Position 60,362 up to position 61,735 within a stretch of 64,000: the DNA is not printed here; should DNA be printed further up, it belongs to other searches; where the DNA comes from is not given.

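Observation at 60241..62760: Sharp 2.5-kb island of about 60% GC with a convergent glycosyltransferase and radical-SAM/SPASM pair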

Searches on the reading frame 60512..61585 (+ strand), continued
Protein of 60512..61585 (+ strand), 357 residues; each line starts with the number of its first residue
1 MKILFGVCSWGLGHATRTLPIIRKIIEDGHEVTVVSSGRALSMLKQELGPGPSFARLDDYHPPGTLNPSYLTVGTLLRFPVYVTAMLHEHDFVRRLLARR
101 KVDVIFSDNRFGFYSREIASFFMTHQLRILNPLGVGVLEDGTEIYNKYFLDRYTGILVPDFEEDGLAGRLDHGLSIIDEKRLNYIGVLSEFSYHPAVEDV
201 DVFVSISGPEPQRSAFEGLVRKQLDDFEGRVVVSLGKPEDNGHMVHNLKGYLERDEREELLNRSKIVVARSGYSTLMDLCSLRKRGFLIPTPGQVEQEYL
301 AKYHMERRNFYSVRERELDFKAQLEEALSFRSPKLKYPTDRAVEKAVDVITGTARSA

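Call 65: fold_search(model_id=the predicted structure, library=pdb)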
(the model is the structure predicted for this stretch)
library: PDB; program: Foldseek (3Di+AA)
matches with E <= 10: 1722; with E <= 0.001: 302
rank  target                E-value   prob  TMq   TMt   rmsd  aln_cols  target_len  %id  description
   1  6j31_A                8.3e-12  1.00  0.63  0.59   8.1       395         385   14  Crystal Structure Analysis of the Glycotransferase of kitacinnamycin (released 2020-01-15)
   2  7vm0_A                1.6e-11  1.00  0.66  0.62   6.3       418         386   13  Crystal structure of YojK from B.subtilis in complex with UDP (released 2022-10-12)
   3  2iya_B                1.6e-11  1.00  0.63  0.59   7.7       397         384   15  The crystal structure of macrolide glycosyltransferases: A blueprint for antibiotic engineering (released 2007-03-27)
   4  7vm0_B                2.1e-11  1.00  0.63  0.57   7.7       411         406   12  Crystal structure of YojK from B.subtilis in complex with UDP (released 2022-10-12)
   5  7vlb_A                3.9e-11  1.00  0.64  0.59   7.2       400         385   15  Crystal structure of UGT109A1 from Bacillus (released 2022-10-05)
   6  6kqw                  4.6e-11  1.00  0.56  0.61   8.0       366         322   16  Crystal structure of Yijc from B. subtilis (released 2020-09-30)
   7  8h5d_B                5.4e-11  1.00  0.61  0.57   8.0       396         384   14  Crystal structure of YojK mutant in complex with UDP (released 2023-10-18)
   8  6j31_B                6.0e-11  1.00  0.62  0.58   7.7       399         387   13  Crystal Structure Analysis of the Glycotransferase of kitacinnamycin (released 2020-01-15)
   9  8h5d_A                6.3e-11  1.00  0.66  0.60   6.9       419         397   13  Crystal structure of YojK mutant in complex with UDP (released 2023-10-18)
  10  7yp6_A                7.5e-11  1.00  0.57  0.50   8.6       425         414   14  Crystal structure of elaiophylin glycosyltransferase in complex with UDP (released 2022-11-02)
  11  7mco_A                1.0e-10  1.00  0.63  0.54   7.9       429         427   14  Crystal Structure of Tetur04g02350 (released 2022-04-27)
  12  7xx4_B                1.2e-10  1.00  0.68  0.62   6.5       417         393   14  designed glycosyltransferase (released 2023-06-14)
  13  6j31_C                1.4e-10  1.00  0.62  0.58   8.0       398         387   14  Crystal Structure Analysis of the Glycotransferase of kitacinnamycin (released 2020-01-15)
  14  6j32_C                1.5e-10  1.00  0.59  0.55   8.6       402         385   14  Crystal Structure Analysis of the Glycotransferase of kitacinnamycin (released 2020-01-15)
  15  6j32_B                1.6e-10  1.00  0.59  0.56   8.4       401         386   14  Crystal Structure Analysis of the Glycotransferase of kitacinnamycin (released 2020-01-15)
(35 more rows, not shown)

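Call 70: search_protein_families(library=pfam, proteins=[L095:2454-3590:-, L095:1927-2292:-], max_evalue=0.001)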
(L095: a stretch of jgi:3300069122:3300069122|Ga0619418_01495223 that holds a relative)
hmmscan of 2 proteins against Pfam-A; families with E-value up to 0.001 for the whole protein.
L095:2454-3590:- (378 aa): 3 families
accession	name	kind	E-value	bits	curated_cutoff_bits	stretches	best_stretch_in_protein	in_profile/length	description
PF00107.32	ADH_zinc_N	-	6e-20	71.9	31.8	1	190-321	1-123/129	Zinc-binding dehydrogenase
PF08240.17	ADH_N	-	3.2e-19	69.5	23.5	1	31-146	5-98/104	Alcohol dehydrogenase GroES-like domain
PF16912.11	Glu_dehyd_C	-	1.8e-09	37.8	34.9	1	157-351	2-200/211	Glucose dehydrogenase C-terminus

L095:1927-2292:- (121 aa): 2 families
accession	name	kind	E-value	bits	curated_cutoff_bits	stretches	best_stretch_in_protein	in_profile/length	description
PF00903.31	Glyoxalase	-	4.1e-11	43.8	20.6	1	4-111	2-119/121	Glyoxalase/Bleomycin resistance protein/Dioxygenase superfamily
PF22677.2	Ble-like_N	-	3e-09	36.9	24.5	1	3-31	1-29/41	Bleomycin resistance protein-like N-terminal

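Call 72: find_encoding_contigs(protein=P0122, flank=10000, max_places=3)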
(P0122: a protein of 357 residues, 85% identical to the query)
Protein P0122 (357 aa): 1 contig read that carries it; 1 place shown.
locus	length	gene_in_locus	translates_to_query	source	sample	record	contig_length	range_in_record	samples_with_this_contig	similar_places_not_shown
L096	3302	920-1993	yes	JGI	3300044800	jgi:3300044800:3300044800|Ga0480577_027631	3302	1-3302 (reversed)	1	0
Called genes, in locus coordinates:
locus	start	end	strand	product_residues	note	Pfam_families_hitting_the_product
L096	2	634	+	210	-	?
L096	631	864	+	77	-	-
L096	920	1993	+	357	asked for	PF13528:Glyco_trans_1_3 (weak), PF04101:Glyco_tran_28_C (weak)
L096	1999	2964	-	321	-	PF04055:Radical_SAM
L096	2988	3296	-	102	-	PF00534:Glycos_transf_1, PF13692:Glyco_trans_1_4 (weak), PF13524:Glyco_trans_1_2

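Call 79: search_protein_families(library=pfam, proteins=[L096:2-634:+, L096:631-864:+], max_evalue=1)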
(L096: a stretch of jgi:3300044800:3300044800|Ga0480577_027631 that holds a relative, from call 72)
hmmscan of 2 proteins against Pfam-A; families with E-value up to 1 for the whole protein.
L096:2-634:+ (210 aa): 3 families
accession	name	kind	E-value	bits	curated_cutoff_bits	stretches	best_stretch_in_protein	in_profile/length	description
PF00535.33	Glycos_transf_2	-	1.2e-09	38.8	23.3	1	1-77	34-113/168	Glycosyl transferase family 2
PF13641.12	Glyco_tranf_2_3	-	1.5e-07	32.1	27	1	7-156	43-212/230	Glycosyltransferase like family 2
PF10111.15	Glyco_tranf_2_2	-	0.0049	16.8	27.3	1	4-68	39-106/276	Glycosyltransferase like family 2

L096:631-864:+ (77 aa): 0 families
